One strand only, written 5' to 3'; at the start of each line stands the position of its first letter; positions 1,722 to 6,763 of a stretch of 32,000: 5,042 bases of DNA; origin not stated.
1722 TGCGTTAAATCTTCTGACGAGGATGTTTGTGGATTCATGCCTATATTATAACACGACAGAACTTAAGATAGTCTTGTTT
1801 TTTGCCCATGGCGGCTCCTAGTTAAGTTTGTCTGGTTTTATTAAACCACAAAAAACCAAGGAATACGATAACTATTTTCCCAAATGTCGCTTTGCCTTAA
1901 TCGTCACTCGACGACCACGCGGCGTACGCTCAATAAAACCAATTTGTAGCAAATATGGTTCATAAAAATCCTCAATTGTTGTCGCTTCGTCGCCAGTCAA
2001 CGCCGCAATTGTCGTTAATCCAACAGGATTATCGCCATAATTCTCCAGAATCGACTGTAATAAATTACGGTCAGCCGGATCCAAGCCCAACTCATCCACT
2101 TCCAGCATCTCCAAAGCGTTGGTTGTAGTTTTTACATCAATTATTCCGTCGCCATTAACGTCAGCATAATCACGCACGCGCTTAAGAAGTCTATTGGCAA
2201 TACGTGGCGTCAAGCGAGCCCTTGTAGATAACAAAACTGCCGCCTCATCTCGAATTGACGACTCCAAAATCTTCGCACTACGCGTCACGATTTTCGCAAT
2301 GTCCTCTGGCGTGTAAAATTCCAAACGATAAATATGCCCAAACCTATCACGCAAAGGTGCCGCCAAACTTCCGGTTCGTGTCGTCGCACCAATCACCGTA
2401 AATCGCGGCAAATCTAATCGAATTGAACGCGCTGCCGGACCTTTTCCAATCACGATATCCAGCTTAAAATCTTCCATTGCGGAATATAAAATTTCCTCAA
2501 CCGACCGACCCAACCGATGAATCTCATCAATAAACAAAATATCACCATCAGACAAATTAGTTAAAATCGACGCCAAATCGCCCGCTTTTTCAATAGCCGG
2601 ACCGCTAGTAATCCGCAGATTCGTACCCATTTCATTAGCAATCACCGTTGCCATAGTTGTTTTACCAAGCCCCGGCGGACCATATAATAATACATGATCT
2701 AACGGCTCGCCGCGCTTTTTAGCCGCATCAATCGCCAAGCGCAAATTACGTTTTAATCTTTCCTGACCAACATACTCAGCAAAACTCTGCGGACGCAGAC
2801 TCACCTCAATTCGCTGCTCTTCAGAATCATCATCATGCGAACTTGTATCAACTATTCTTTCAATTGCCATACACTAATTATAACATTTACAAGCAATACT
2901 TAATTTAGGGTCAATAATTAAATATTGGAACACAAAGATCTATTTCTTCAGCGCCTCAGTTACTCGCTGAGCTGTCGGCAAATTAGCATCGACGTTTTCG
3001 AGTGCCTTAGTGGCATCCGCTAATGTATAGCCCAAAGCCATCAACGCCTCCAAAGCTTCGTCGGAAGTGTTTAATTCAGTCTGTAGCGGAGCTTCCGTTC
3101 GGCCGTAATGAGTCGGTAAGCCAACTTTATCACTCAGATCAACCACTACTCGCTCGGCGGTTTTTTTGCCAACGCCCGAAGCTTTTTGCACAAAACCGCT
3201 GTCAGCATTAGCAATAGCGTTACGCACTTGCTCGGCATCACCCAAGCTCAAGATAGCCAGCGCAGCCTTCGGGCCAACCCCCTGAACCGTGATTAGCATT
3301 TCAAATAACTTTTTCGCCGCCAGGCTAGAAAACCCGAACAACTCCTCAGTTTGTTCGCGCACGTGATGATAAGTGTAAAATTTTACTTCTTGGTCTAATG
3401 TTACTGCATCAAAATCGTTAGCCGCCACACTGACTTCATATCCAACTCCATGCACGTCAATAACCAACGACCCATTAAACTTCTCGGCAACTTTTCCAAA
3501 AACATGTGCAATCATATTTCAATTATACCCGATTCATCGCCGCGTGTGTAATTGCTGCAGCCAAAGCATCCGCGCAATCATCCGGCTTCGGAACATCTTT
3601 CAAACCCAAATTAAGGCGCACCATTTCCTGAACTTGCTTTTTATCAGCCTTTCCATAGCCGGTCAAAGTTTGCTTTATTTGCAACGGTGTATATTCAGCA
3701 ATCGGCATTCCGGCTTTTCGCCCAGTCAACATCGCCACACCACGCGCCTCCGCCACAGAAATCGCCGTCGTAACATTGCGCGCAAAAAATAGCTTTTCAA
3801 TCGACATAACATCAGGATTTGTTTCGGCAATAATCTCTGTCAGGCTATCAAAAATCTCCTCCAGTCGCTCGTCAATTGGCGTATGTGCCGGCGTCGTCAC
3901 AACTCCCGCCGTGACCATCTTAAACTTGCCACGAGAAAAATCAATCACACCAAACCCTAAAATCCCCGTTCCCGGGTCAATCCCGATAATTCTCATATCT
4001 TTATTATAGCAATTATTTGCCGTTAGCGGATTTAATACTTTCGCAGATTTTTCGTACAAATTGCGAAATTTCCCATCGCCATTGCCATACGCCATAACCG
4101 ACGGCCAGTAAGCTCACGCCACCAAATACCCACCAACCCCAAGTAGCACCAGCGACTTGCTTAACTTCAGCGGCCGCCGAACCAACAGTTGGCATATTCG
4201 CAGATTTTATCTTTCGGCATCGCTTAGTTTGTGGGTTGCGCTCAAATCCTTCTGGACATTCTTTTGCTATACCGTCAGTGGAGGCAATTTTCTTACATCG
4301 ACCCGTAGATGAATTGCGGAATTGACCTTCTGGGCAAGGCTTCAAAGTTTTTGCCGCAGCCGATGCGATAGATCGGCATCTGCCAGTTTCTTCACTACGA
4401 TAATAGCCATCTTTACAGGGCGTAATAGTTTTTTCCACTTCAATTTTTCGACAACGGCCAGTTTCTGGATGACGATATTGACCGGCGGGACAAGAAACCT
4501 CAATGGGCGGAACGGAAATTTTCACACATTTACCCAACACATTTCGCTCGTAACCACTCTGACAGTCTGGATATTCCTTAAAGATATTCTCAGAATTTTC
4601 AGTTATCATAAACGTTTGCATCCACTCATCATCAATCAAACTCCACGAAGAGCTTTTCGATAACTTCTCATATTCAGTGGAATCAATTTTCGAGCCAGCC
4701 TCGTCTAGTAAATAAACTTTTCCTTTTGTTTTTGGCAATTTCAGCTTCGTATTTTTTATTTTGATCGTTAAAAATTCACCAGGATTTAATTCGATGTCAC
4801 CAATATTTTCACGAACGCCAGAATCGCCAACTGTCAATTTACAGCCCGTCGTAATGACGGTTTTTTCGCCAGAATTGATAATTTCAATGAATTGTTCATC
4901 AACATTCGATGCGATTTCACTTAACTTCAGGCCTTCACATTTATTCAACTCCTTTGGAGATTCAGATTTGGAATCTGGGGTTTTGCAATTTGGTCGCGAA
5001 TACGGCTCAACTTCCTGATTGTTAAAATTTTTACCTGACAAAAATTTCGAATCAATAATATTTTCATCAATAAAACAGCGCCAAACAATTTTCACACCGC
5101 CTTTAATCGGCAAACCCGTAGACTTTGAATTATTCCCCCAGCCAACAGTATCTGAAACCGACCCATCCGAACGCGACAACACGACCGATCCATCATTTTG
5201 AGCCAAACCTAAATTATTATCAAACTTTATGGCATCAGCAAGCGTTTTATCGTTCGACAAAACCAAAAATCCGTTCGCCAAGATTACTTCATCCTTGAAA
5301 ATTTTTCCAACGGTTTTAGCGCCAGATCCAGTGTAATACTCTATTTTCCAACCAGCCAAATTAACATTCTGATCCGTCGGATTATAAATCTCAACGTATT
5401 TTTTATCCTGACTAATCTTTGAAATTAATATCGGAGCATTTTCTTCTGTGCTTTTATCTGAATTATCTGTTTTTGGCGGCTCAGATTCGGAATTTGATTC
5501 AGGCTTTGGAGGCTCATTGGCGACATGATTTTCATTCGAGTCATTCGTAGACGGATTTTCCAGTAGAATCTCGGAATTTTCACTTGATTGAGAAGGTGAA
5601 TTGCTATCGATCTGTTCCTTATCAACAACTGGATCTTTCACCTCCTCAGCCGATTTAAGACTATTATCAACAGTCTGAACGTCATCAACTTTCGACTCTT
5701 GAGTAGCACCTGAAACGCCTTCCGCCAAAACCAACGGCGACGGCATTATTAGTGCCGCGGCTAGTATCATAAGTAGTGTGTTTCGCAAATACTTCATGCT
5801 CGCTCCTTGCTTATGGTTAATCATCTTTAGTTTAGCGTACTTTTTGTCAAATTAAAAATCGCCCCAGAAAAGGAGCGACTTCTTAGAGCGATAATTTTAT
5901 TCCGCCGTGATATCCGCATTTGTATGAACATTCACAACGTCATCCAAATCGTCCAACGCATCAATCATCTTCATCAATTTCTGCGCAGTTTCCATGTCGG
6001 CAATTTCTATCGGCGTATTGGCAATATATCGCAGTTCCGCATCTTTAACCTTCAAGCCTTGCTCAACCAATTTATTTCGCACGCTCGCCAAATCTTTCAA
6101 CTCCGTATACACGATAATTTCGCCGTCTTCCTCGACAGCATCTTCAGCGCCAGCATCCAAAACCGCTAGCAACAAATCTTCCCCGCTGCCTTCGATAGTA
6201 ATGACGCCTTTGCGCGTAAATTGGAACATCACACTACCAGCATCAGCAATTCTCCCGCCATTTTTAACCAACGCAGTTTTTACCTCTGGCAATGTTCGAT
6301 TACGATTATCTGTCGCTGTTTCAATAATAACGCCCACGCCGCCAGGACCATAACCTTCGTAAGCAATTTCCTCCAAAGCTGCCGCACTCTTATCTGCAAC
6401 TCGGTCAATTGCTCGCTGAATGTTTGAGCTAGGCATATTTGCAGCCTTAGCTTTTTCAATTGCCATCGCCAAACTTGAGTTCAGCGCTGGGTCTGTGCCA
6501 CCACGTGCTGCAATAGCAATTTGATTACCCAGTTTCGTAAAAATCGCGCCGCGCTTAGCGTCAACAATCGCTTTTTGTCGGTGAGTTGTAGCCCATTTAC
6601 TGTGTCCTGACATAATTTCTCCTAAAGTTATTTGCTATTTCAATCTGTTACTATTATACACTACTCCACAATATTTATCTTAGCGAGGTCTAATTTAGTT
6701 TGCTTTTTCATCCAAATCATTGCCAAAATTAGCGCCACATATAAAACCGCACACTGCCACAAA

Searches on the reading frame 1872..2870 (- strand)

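Call 54: search_protein_families(library=pfam, max_evalue=0.00001, proteins=[window:1872-2870:-])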
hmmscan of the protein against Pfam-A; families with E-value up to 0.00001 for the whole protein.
window:1872-2870:- (332 aa): 7 families
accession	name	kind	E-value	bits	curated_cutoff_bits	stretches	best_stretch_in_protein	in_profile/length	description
PF05496.18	RuvB_N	-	4.4e-80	267.5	27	1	25-183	1-159/159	Holliday junction DNA helicase RuvB P-loop domain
PF17864.7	AAA_lid_4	-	3.3e-27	94.5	27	1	186-259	1-74/74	RuvB AAA lid domain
PF05491.19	RuvB_C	-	9.9e-24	83.5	24.7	1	260-330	1-71/72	RuvB C-terminal winged helix domain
PF00004.35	AAA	-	3.1e-23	83.1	21.2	1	60-183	1-129/131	ATPase family associated with various cellular activities (AAA)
PF07728.20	AAA_5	-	1.5e-10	41.7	22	1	59-177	1-139/139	AAA domain (dynein-related subfamily)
PF13191.12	AAA_16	-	5e-07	30.8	32.6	0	33-84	2-51/167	AAA ATPase domain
PF01078.27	Mg_chelatase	-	9.4e-06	25.6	20.3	0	30-78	2-43/207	Magnesium chelatase, subunit ChlI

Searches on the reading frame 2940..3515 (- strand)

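Call 54: search_protein_families(library=pfam, max_evalue=0.00001, proteins=[window:2940-3515:-])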
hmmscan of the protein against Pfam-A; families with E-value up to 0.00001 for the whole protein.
window:2940-3515:- (191 aa): 3 families
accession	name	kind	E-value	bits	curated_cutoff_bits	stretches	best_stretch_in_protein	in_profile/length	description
PF01330.27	RuvA_N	-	1.5e-18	67.1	23.6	1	1-61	1-61/61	RuvA N terminal domain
PF14520.12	HHH_5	-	1e-14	55.2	27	1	71-129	1-57/57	Helix-hairpin-helix domain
PF07499.19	RuvA_C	-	5.9e-09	36.7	24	1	151-190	3-44/47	RuvA, C-terminal domain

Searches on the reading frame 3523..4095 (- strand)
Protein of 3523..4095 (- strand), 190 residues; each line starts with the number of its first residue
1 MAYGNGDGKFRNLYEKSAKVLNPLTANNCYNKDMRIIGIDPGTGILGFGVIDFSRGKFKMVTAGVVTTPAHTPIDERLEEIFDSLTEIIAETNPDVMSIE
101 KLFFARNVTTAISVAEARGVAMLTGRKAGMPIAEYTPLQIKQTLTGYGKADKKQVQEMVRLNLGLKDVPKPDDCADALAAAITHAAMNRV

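Call 54: search_protein_families(library=pfam, max_evalue=0.00001, proteins=[window:3523-4095:-])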
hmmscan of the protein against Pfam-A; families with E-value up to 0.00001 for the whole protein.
window:3523-4095:- (190 aa): 1 family
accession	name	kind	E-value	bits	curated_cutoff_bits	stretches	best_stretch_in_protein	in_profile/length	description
PF02075.23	RuvC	-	9.9e-49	165.5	22.2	1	36-184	1-148/148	Crossover junction endodeoxyribonuclease RuvC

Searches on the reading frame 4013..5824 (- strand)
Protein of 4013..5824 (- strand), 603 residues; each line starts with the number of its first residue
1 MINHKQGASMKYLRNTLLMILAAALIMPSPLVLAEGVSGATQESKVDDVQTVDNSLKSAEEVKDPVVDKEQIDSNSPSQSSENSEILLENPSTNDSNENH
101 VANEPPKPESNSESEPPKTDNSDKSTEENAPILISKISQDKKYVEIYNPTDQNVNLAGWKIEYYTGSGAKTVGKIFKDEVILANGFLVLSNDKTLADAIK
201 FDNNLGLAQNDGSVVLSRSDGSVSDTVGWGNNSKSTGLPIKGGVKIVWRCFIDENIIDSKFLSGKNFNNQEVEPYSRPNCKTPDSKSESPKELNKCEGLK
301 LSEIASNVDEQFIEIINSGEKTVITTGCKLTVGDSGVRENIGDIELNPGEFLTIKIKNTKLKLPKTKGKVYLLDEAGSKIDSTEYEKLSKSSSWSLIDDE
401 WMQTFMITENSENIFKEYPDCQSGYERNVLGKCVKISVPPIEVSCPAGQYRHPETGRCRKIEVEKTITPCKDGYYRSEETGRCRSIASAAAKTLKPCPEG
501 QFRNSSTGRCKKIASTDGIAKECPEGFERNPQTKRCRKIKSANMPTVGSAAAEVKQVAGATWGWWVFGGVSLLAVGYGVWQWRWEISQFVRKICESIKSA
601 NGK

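Call 54: search_protein_families(library=pfam, max_evalue=0.00001, proteins=[window:4013-5824:-])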
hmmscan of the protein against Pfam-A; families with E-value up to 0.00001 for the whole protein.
window:4013-5824:- (603 aa): 1 family
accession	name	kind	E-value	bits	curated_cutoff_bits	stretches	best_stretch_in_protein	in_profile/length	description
PF00932.25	LTD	-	1.5e-19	70.8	34.3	1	128-230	4-108/109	Lamin Tail Domain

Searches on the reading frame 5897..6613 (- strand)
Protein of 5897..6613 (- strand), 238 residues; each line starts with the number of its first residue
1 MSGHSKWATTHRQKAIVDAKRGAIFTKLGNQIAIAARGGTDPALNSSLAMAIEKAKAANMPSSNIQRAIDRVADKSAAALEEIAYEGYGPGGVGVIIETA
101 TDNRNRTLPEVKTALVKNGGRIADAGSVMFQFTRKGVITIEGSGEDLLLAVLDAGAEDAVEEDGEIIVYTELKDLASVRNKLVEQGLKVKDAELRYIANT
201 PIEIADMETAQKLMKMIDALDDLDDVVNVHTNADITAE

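Call 54: search_protein_families(library=pfam, max_evalue=0.00001, proteins=[window:5897-6613:-])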
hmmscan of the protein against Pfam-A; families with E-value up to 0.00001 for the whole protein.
window:5897-6613:- (238 aa): 2 families
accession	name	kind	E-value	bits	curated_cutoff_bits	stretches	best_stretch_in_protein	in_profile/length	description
PF01709.26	Transcrip_reg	-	1.1e-52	178.5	27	1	80-233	1-160/160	TACO1/YebC second and third domain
PF20772.2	TACO1_YebC_N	-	3.8e-26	91.8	36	1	5-74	1-72/73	TACO1/YebC protein N-terminal domain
